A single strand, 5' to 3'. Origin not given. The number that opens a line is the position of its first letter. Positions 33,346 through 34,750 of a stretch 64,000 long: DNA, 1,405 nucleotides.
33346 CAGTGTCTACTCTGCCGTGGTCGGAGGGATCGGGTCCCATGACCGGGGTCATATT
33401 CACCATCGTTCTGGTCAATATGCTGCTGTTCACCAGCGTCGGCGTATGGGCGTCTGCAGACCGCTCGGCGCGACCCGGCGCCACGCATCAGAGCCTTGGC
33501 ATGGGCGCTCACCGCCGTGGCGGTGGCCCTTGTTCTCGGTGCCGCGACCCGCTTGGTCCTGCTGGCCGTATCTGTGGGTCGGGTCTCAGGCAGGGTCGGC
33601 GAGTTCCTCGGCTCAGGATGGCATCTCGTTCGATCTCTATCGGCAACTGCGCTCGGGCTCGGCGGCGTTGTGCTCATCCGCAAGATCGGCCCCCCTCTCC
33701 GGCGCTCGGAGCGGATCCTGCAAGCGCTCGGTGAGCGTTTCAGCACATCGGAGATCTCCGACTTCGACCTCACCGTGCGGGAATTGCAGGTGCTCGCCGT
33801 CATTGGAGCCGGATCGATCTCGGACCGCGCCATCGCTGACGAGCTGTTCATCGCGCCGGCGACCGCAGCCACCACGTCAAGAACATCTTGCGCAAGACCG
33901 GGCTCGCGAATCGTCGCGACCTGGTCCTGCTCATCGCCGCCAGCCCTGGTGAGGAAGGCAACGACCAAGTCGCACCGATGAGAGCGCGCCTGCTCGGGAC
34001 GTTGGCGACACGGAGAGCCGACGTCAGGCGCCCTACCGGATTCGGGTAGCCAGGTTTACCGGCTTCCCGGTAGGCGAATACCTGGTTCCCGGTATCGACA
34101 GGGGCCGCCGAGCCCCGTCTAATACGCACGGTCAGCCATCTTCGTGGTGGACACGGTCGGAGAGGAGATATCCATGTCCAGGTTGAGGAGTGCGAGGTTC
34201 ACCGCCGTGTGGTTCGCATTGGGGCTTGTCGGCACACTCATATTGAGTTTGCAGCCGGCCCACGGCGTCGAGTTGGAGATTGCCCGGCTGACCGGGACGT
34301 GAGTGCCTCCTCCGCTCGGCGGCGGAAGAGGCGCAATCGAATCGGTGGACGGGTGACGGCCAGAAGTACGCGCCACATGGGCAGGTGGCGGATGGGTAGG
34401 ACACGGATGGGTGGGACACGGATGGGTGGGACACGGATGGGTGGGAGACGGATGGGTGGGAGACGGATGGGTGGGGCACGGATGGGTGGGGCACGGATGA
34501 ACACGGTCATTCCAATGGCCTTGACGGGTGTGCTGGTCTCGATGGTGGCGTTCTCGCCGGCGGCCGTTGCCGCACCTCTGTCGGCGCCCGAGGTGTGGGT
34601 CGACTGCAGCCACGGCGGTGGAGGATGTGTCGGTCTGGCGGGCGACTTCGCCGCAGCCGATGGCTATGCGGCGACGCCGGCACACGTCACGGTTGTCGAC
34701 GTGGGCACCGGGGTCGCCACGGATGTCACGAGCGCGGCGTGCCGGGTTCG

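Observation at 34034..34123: Three helically phased TACC-N7/8-GGTA boxes abutting a near-consensus promoter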

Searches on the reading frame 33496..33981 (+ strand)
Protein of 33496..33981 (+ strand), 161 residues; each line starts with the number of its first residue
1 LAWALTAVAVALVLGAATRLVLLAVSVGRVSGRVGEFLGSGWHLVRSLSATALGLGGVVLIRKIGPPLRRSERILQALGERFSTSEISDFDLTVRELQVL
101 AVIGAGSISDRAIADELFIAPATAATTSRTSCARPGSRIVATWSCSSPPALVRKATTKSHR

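Call 9: search_protein_families(library=pfam, proteins=[window:33496-33981:+], max_evalue=0.1)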
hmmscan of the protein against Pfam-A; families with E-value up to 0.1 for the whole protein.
window:33496-33981:+ (161 aa): 1 family
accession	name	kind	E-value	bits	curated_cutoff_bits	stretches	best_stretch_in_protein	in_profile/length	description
PF00196.25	GerE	-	0.00057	19.9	23.5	1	92-123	3-33/57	Bacterial regulatory proteins, luxR family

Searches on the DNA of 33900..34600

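Call 54: search_rna_families(source=window, start=33900, end=34600, threshold=evalue, max_evalue=1)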
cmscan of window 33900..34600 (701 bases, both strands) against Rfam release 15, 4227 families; matches with E-value up to 1: 0.
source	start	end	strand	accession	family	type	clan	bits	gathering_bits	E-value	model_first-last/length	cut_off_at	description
